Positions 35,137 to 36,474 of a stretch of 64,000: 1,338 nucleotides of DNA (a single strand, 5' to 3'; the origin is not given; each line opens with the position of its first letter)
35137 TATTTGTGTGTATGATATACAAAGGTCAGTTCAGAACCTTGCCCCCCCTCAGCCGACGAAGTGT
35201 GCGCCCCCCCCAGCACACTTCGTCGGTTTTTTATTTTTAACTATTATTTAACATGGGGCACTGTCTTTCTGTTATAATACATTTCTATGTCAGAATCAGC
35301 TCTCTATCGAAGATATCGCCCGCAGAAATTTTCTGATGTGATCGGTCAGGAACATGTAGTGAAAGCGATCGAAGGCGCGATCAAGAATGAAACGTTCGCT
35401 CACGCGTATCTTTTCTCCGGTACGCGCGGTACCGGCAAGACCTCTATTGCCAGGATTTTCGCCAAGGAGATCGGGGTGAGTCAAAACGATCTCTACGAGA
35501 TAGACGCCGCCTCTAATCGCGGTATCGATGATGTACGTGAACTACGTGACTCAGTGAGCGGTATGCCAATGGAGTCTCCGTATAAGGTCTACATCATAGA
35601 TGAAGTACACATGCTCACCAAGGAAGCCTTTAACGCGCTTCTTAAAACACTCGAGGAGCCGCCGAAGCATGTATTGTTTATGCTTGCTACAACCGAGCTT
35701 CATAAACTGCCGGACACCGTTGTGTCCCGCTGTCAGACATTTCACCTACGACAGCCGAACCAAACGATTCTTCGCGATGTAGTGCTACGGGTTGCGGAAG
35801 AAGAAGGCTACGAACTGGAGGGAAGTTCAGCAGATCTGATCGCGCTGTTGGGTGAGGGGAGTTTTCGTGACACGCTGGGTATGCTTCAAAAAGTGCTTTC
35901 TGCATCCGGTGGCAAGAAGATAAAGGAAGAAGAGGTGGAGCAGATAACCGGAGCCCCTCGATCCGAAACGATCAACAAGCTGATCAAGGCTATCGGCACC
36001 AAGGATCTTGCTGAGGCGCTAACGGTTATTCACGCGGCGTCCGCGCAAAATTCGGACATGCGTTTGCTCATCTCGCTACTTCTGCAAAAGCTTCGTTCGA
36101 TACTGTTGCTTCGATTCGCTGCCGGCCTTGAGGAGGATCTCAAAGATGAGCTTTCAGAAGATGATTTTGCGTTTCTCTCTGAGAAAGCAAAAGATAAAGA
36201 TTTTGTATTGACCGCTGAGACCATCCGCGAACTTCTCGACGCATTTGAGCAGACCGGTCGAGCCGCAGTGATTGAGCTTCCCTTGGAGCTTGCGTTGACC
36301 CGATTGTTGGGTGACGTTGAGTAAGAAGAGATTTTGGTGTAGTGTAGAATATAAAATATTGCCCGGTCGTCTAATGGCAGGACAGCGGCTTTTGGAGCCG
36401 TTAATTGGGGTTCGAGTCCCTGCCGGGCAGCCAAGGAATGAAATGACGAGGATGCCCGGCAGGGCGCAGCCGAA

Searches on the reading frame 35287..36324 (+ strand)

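Call 10: search_protein_families(library=pfam, proteins=[window:35287-36324:+], max_evalue=1)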
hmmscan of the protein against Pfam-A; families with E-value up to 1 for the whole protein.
window:35287-36324:+ (345 aa): 31 families (the best 25 are shown)
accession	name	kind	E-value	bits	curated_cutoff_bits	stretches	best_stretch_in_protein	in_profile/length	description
PF13177.12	DNA_pol3_delta2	-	1.1e-35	123.4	27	2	77-156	80-159/161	DNA polymerase III, delta subunit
PF00004.35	AAA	-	3.4e-15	57.1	21.2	1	42-151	2-125/131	ATPase family associated with various cellular activities (AAA)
PF05496.18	RuvB_N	-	4.1e-09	36.8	27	1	11-124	2-110/159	Holliday junction DNA helicase RuvB P-loop domain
PF06068.19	TIP49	-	1.9e-06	27.7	23.8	2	17-64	25-76/347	TIP49 P-loop domain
PF12169.13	DNA_pol3_gamma3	-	1e-05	25.8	24.4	1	212-340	1-127/143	DNA polymerase III subunits gamma and tau domain III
PF13401.12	AAA_22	-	1.7e-05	25.6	27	1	99-133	85-120/130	AAA domain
PF13173.12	AAA_14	-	7.4e-05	23.2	27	1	40-134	4-96/129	AAA domain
PF07728.20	AAA_5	-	9.5e-05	22.9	22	1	42-126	3-94/139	AAA domain (dynein-related subfamily)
PF04851.21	ResIII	-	0.00046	20.6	22.5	0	99-135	126-161/164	Type III restriction enzyme, res subunit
PF13238.12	AAA_18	-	0.00085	20.2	29.4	1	43-168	3-111/128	AAA domain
PF13604.12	AAA_30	-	0.001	19.3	27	1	90-131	73-121/191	AAA domain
PF01078.27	Mg_chelatase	-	0.0012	18.7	20.3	1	15-98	2-81/207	Magnesium chelatase, subunit ChlI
PF22608.2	DNAX_ATPase_lid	-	0.0018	18.4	27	1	168-204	8-44/49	DNA polymerase III clamp loader subunit, ATPase lid domain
PF13245.12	AAA_19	-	0.0022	18.6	25.1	1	99-131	91-122/134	AAA domain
PF03215.21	Rad17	-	0.0042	17.5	23.8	1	6-68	9-75/186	Rad17 P-loop domain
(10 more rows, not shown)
